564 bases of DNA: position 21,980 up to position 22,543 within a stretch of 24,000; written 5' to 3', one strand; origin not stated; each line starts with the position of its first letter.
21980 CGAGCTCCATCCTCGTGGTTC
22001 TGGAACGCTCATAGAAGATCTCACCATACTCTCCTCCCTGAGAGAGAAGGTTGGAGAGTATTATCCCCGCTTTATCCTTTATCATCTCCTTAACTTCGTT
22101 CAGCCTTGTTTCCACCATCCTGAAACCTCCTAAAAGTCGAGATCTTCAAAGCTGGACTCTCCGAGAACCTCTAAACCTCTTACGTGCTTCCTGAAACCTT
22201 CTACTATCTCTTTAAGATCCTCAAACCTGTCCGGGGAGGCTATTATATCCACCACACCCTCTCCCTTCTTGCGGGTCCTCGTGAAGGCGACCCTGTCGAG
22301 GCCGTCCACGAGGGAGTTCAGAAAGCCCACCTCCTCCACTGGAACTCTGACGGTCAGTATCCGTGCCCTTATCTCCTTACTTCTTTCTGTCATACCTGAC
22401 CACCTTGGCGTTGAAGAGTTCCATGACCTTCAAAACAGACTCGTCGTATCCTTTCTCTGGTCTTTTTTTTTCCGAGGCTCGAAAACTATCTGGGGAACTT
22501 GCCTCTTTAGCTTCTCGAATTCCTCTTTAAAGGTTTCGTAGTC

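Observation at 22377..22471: dnaX A9 tract: the -1 frame, not the annotated frame, encodes a tau-like C-terminal tail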

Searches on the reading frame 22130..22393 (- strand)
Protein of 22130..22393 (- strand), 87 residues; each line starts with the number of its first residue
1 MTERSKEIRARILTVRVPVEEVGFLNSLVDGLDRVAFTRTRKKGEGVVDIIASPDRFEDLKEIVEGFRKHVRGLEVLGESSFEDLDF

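Call 4: search_protein_families(library=pfam, proteins=[window:22130-22393:-], max_evalue=0.1)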
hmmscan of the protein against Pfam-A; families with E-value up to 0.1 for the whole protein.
window:22130-22393:- (87 aa): 1 family
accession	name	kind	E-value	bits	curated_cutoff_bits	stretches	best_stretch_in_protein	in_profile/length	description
PF16256.10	DUF4911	-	4.2e-08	33.6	29.3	1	15-71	1-57/57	Domain of unknown function (DUF4911)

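Call 5: search_protein_families(library=ncbifam, proteins=[window:22130-22393:-], max_evalue=0.1)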
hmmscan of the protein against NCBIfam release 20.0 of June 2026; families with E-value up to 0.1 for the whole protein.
window:22130-22393:- (87 aa): 0 families
